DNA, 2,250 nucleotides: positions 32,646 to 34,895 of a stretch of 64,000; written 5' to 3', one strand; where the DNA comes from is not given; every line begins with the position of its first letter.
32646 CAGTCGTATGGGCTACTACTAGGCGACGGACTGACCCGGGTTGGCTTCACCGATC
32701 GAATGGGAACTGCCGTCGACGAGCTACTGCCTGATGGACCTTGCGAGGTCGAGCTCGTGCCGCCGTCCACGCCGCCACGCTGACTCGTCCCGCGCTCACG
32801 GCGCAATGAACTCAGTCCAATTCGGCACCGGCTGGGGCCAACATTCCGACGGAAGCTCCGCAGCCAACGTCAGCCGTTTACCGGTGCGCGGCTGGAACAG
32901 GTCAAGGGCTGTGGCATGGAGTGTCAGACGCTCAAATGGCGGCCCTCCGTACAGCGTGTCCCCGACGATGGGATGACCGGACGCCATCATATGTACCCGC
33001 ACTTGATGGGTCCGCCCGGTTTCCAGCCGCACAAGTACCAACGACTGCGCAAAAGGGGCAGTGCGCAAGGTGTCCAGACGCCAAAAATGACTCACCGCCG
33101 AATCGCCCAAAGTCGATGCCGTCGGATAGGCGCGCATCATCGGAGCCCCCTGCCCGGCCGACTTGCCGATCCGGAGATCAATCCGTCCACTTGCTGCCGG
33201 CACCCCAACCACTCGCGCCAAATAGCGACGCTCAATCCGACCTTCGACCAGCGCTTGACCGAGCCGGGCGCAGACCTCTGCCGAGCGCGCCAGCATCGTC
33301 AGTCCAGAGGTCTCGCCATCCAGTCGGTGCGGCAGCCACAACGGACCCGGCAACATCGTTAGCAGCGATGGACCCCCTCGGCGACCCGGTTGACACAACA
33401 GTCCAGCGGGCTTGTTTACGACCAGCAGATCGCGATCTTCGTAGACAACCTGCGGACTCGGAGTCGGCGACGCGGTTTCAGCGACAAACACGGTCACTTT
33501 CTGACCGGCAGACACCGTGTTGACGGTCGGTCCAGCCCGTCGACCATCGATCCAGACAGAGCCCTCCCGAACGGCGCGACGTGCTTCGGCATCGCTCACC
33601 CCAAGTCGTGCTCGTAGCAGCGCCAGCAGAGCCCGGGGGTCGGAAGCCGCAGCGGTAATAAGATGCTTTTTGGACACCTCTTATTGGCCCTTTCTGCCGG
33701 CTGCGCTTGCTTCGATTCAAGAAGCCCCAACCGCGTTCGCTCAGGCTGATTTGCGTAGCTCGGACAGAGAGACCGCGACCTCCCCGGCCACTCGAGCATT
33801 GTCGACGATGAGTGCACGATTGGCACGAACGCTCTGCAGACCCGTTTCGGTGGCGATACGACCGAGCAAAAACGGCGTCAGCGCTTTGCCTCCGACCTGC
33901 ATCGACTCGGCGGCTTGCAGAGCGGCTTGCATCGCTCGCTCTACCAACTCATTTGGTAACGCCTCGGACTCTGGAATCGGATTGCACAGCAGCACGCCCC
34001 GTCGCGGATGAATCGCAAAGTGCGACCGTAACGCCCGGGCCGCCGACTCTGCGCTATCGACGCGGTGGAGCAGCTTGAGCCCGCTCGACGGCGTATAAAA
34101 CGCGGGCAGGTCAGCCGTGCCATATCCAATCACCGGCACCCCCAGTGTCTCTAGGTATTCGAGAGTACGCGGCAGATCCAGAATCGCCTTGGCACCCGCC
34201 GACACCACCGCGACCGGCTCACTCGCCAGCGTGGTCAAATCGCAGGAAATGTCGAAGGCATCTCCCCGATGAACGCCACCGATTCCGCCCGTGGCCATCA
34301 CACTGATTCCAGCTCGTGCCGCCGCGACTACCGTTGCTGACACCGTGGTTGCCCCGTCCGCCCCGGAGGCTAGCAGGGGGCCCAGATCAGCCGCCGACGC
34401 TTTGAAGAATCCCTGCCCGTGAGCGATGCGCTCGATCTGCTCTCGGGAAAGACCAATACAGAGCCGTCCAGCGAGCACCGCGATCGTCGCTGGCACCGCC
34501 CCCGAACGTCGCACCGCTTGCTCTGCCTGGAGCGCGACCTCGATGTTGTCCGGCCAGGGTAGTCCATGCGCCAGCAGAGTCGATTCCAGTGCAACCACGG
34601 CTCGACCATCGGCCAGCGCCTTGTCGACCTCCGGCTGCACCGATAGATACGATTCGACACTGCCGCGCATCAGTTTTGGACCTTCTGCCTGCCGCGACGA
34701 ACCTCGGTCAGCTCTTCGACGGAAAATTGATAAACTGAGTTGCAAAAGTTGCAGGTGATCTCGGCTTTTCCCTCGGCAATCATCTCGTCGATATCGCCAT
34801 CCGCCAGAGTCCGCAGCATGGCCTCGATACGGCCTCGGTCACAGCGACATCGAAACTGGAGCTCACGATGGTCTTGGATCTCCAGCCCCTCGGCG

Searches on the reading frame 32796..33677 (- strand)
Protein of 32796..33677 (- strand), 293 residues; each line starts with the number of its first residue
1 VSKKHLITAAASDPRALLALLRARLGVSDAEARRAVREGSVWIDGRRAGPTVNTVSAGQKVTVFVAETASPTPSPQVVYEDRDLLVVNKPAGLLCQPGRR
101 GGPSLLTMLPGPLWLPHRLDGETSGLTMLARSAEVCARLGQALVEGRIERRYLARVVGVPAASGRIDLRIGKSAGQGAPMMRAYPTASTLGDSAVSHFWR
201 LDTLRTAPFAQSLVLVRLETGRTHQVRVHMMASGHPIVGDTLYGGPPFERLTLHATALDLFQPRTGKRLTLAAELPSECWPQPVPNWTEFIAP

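Call 23: search_protein_families(library=pfam, proteins=[window:32796-33677:-], max_evalue=0.0001)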
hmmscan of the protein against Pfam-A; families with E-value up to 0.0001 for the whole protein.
window:32796-33677:- (293 aa): 1 family
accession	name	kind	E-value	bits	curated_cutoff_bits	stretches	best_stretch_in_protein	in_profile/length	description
PF00849.27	PseudoU_synth_2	-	6.8e-23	82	26.8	1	83-230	1-150/152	RNA pseudouridylate synthase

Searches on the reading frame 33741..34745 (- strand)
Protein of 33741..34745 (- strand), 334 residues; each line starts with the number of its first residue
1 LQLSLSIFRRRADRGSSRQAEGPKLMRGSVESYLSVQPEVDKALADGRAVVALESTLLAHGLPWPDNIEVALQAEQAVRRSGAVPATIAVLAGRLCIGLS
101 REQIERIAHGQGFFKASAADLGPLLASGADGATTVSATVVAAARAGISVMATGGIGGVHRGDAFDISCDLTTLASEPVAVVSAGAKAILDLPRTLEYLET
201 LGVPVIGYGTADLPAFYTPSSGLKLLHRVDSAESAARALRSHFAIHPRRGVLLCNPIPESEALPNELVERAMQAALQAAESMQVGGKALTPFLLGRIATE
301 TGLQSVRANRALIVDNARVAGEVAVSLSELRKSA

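Call 23: search_protein_families(library=pfam, proteins=[window:33741-34745:-], max_evalue=0.0001)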
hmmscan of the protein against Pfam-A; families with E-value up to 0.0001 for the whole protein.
window:33741-34745:- (334 aa): 1 family
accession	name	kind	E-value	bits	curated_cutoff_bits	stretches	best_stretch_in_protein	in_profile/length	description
PF04227.17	Indigoidine_A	-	9.6e-112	373.5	25.2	1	39-325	1-290/291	Indigoidine synthase A like protein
